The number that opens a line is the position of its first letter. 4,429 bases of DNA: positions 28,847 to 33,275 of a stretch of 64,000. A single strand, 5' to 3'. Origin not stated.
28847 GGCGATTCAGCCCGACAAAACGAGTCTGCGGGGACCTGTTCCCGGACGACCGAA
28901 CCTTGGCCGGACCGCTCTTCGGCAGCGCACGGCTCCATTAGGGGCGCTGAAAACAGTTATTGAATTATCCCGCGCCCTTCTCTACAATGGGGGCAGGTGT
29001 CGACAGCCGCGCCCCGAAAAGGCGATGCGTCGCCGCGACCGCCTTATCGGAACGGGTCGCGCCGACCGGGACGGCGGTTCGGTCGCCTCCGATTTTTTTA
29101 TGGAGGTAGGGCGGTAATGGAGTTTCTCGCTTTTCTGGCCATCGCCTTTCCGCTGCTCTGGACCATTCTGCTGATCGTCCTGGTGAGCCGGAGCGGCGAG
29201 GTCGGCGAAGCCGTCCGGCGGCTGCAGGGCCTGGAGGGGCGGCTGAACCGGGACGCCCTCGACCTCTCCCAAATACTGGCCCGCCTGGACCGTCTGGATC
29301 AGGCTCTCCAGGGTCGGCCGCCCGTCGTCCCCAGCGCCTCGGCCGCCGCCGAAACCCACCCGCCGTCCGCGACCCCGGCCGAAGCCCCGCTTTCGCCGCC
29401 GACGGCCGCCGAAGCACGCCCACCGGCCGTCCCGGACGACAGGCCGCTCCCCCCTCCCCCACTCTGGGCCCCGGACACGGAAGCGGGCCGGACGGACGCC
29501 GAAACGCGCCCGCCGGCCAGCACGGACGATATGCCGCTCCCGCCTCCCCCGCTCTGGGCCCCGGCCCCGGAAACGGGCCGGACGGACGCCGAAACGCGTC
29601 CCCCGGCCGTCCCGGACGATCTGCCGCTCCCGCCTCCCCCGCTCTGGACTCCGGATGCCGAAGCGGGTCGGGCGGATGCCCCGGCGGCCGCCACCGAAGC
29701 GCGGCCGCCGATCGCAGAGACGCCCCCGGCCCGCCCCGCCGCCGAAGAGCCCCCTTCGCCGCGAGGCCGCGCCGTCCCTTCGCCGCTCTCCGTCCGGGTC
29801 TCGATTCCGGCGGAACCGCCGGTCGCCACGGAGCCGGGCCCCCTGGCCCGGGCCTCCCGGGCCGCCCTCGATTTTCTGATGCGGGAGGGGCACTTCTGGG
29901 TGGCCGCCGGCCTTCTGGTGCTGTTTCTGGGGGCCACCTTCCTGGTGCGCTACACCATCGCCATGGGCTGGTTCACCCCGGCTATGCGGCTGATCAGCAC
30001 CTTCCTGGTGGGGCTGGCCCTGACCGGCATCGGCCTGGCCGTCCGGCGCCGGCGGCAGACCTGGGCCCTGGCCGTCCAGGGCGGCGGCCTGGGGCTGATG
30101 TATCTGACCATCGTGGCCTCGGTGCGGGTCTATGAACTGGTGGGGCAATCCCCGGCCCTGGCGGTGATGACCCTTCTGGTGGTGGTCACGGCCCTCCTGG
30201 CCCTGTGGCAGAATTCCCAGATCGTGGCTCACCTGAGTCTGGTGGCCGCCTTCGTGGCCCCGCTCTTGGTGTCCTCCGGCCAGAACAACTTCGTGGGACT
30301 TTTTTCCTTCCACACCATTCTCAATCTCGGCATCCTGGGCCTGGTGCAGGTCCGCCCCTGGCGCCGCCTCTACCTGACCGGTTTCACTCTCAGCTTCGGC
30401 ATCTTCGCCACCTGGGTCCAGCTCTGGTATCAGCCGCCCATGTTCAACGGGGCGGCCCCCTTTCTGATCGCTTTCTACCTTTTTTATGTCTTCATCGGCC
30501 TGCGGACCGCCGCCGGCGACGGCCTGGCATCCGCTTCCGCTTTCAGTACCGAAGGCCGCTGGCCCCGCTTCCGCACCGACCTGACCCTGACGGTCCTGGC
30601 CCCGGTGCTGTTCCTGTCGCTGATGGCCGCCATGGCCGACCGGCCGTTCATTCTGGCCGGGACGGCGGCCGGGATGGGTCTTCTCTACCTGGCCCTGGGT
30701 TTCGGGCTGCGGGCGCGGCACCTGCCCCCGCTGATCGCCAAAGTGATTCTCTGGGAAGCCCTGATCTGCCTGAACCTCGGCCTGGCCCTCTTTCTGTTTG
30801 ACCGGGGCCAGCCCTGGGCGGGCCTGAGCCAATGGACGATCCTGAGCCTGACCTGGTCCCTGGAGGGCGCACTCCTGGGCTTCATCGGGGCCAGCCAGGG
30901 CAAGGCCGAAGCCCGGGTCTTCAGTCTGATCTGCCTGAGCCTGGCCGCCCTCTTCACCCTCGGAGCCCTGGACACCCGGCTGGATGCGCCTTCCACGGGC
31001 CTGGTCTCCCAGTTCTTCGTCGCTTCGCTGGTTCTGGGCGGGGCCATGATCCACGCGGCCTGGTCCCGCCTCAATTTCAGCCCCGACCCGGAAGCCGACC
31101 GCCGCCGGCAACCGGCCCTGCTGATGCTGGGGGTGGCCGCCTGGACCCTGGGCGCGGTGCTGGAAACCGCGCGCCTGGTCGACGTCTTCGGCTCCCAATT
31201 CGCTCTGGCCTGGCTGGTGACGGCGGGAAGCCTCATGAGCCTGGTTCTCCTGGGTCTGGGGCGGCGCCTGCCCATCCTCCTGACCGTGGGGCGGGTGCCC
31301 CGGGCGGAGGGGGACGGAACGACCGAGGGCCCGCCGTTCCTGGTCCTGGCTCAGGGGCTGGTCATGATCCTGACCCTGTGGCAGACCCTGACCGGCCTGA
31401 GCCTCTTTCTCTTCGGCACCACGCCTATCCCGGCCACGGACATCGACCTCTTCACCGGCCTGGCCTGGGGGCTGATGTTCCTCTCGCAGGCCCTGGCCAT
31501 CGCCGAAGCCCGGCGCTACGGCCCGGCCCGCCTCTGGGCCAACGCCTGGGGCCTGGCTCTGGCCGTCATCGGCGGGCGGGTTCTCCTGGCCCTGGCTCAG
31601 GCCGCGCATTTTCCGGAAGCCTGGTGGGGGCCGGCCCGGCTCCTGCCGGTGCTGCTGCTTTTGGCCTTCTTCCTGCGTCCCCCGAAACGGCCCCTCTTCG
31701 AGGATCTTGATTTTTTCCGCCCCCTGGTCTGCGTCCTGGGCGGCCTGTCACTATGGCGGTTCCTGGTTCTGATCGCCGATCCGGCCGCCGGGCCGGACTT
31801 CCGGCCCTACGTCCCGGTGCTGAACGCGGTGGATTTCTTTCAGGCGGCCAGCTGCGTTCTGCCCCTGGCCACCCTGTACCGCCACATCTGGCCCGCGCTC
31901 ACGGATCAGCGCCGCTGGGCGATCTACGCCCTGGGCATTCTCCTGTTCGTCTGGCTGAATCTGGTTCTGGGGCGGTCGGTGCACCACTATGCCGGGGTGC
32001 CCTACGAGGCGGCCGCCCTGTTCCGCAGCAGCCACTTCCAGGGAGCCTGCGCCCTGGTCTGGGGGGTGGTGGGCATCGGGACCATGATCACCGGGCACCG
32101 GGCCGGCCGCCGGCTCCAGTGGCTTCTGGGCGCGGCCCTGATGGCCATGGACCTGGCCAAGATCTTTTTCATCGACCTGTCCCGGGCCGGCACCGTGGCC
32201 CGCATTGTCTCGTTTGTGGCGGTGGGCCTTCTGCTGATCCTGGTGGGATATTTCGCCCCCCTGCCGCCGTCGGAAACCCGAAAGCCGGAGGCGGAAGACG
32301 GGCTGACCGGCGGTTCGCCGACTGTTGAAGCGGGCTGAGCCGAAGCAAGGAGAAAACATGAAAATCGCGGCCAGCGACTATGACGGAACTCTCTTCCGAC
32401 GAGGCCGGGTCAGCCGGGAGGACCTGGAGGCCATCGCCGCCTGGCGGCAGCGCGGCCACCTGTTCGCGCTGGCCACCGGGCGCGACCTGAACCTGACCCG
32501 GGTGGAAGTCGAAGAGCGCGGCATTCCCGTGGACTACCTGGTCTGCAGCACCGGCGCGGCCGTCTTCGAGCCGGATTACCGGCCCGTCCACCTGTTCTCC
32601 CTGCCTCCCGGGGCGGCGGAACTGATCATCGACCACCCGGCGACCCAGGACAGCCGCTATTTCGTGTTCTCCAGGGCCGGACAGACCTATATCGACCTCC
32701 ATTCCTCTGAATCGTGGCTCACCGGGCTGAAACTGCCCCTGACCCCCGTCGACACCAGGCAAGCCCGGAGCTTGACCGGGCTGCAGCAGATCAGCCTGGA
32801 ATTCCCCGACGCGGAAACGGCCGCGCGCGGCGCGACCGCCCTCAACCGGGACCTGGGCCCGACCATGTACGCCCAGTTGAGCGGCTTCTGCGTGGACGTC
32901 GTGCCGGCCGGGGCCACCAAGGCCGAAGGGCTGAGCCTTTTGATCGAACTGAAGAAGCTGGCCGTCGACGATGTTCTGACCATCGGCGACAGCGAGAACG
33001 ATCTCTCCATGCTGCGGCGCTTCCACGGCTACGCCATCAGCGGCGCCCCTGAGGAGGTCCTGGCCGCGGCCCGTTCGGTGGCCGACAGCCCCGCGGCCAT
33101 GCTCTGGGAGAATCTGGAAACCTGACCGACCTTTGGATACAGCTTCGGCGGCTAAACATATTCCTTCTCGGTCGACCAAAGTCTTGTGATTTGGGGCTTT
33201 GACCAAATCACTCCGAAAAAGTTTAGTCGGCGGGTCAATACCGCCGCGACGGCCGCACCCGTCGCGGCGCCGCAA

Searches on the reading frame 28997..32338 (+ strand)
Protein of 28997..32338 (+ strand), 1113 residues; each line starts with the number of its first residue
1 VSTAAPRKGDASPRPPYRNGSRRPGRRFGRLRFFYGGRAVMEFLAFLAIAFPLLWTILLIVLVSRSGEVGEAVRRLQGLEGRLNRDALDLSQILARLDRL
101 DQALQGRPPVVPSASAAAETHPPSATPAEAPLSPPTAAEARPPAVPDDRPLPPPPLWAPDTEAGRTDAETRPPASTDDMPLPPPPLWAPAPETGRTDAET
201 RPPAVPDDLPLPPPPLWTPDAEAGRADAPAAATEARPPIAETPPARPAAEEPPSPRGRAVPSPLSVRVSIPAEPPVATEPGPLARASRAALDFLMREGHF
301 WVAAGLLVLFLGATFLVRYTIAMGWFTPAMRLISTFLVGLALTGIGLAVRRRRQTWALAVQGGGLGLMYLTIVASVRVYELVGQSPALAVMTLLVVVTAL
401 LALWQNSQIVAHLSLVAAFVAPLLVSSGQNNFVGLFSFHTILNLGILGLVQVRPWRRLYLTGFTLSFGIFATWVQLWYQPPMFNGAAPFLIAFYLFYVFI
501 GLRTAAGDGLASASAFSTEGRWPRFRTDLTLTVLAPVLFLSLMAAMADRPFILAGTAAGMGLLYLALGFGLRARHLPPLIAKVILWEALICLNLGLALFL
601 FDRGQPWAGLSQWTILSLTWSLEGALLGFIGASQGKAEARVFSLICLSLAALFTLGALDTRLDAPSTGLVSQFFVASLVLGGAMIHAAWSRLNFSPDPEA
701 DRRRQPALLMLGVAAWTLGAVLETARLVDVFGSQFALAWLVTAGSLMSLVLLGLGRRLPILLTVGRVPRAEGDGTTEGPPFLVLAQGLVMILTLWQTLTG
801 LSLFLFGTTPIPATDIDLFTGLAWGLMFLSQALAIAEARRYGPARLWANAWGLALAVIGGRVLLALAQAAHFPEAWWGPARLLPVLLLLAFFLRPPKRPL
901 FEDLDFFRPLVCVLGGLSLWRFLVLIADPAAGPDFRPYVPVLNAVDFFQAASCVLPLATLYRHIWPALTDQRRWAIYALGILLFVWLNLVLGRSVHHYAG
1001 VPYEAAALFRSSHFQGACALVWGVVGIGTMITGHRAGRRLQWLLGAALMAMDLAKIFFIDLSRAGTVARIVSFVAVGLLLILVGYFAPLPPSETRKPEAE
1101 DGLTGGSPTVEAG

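Call 5: search_protein_families(library=pfam, proteins=[window:28997-32338:+])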
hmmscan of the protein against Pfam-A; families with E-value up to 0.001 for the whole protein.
window:28997-32338:+ (1113 aa): 1 family
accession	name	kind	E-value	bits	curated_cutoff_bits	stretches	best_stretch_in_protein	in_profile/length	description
PF10101.14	DUF2339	-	4.5e-103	346.7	33.6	2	298-742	2-419/659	Predicted membrane protein (DUF2339)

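Call 6: search_protein_families(library=ncbifam, proteins=[window:28997-32338:+])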
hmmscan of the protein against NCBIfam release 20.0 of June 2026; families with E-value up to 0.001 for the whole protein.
window:28997-32338:+ (1113 aa): 0 families

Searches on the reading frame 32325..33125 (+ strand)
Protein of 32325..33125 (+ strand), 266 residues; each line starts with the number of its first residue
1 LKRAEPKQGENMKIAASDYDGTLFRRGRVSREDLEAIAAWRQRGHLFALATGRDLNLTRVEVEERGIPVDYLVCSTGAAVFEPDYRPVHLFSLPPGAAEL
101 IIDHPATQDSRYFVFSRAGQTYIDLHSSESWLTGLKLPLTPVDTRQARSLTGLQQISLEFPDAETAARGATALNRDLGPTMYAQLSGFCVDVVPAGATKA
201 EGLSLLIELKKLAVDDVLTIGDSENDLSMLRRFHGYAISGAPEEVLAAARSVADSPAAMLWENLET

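Call 5: search_protein_families(library=pfam, proteins=[window:32325-33125:+])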
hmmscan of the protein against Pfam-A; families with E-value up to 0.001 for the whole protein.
window:32325-33125:+ (266 aa): 3 families
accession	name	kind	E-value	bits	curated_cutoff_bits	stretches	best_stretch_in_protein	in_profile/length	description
PF08282.18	Hydrolase_3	-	3e-30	106.2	20.9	1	16-255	2-245/255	haloacid dehalogenase-like hydrolase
PF05116.19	S6PP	-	6.9e-12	45.9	20.3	1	187-251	154-219/247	Sucrose-6F-phosphate phosphohydrolase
PF00702.32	Hydrolase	-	3.7e-05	24.7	26.4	0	187-233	144-190/191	haloacid dehalogenase-like hydrolase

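Call 6: search_protein_families(library=ncbifam, proteins=[window:32325-33125:+])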
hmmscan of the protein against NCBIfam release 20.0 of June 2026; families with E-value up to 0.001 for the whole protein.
window:32325-33125:+ (266 aa): 11 families
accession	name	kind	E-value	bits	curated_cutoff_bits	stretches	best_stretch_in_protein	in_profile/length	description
TIGR00099.1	Cof-subfamily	subfamily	3.4e-28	98.9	137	1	15-256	2-247/256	Cof-type HAD-IIB family hydrolase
TIGR01482.1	SPP-subfamily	subfamily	5.6e-16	58.8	107.15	2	185-257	136-209/225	sucrose-phosphate phosphatase subfamily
NF045966.1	YcsE_rel_Pase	equivalog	1.1e-15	57.9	220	2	192-255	185-249/265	YcsE-related riboflavin metabolism phosphatase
TIGR01484.1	HAD-SF-IIB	subfamily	2.3e-15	57.3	41.8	2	189-234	171-216/221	HAD-IIB family hydrolase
NF011705.0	PRK15126.1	equivalog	1.2e-12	47.7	336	1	12-233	2-223/272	HMP-PP phosphatase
TIGR01487.1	Pglycolate_arch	equivalog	2.2e-12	47.3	122.75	1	184-254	133-204/215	phosphoglycolate phosphatase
NF002245.0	PRK01158.1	equivalog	3.7e-12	46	198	1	179-255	138-215/233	phosphoglycolate phosphatase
NF007806.0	PRK10513.1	equivalog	3e-10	39.9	273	1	186-255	184-254/270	sugar-phosphatase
NF007821.0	PRK10530.1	equivalog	1.6e-07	30.9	274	1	189-253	190-255/272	pyridoxal phosphatase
TIGR01485.1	SPP_plant-cyano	equivalog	5.4e-06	26.1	183.65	1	186-247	155-218/249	sucrose-phosphate phosphatase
NF008213.0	PRK10976.1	equivalog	5.7e-05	22.8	386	0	13-88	3-78/266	sugar/pyridoxal phosphate phosphatase YigL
